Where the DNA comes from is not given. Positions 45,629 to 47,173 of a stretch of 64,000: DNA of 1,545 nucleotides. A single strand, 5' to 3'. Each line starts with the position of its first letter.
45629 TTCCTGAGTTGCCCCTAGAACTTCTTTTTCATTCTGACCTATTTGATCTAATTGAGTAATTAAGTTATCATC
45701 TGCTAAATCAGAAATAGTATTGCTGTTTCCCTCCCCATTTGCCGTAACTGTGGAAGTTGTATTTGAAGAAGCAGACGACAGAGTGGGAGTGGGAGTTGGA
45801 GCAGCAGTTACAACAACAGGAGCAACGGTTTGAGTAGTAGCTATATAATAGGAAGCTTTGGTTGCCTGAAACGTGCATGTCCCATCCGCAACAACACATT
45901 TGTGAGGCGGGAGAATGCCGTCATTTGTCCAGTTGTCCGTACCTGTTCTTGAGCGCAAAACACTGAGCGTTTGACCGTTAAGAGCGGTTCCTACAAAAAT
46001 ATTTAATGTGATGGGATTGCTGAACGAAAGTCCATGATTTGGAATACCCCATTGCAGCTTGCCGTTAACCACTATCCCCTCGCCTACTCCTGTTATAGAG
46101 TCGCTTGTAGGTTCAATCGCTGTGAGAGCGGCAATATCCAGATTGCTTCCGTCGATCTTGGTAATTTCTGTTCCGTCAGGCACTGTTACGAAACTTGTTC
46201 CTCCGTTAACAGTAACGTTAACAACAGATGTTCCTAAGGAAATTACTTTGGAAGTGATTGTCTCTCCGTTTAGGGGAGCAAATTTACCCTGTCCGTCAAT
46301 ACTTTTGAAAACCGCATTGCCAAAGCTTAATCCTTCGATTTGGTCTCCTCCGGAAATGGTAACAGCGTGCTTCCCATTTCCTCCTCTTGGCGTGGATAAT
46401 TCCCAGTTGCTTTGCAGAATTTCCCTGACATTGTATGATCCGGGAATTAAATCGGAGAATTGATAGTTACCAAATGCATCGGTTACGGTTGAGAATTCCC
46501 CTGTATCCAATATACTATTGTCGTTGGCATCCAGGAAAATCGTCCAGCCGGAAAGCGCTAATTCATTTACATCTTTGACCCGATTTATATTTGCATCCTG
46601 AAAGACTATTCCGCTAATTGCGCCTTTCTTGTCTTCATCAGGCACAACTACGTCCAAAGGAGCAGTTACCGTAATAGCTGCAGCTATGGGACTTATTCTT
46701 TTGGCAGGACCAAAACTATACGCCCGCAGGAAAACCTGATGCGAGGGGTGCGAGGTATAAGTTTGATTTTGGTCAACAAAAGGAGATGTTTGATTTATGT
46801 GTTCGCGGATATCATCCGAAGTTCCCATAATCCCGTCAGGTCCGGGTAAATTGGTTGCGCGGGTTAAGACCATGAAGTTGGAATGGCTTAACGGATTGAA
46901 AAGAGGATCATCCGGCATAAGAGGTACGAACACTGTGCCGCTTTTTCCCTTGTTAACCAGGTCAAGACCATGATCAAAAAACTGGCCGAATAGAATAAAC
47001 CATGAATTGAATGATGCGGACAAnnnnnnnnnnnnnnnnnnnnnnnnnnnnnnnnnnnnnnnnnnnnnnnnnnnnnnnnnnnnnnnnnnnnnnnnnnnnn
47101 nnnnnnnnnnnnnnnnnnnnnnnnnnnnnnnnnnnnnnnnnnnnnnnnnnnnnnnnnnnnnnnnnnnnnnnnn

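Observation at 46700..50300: Circularly permuted animal-haem-peroxidase domain split around an RTX Ca-binding block in a 2483-aa surface protein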

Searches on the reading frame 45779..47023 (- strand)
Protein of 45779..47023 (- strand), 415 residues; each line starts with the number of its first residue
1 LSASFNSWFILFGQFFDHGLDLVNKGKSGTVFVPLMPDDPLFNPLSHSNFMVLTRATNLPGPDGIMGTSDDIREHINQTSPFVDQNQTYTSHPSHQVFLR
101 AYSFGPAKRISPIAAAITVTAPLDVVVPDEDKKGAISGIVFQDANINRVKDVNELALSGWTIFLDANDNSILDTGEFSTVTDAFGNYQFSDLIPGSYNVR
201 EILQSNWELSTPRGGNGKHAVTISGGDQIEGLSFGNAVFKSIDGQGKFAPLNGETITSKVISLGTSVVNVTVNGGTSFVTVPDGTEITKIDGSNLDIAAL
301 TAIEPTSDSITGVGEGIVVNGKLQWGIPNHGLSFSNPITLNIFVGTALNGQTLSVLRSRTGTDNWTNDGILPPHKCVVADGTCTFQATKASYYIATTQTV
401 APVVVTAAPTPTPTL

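Call 23: find_homologous_proteins(query=window:45779-47023:-)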
Query seq(415 aa) (415 aa): 1288 proteins with E <= 0.001 among 8000 candidates; the best 120 are listed.
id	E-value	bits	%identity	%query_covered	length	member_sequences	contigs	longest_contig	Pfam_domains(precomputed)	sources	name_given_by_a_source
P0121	3.9e-52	196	73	27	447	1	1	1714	PF03098.21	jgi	jgi:Animal haem peroxidase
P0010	2.0e-51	193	81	25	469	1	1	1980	PF03098.21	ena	-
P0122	7.4e-51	191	82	25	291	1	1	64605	PF03098.21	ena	-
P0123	3.0e-50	189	77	25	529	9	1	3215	PF03098.21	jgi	jgi:Animal haem peroxidase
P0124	5.3e-50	189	71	29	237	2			-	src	-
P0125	2.7e-49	186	73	29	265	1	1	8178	PF03098.21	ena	-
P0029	2.8e-49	186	73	29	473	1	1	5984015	PF03098.21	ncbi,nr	ncbi:hypothetical protein LP416_18650 [Polaromonas sp. P2-4]|nr:hypothetical protein LP416_18650 [Po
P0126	2.8e-49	186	73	29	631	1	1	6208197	PF03098.21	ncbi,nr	ncbi:hypothetical protein LP417_09440 [Polaromonas sp. P1-6]|nr:hypothetical protein LP417_09440 [Po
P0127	5.7e-49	185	69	27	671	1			PF03098.21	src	-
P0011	1.8e-48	184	77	25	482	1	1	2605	PF03098.21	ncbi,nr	ncbi:MAG: heme peroxidase, partial [Betaproteobacteria bacterium]|nr:heme peroxidase [Betaproteobact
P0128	2.0e-48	183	58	40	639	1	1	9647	PF03098.21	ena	-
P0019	2.5e-48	183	73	29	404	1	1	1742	PF03098.21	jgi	jgi:hypothetical protein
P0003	3.0e-48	183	77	25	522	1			PF03098.21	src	-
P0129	5.7e-48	182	80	26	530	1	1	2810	PF03098.21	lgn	-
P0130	6.0e-48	182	77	25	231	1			-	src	-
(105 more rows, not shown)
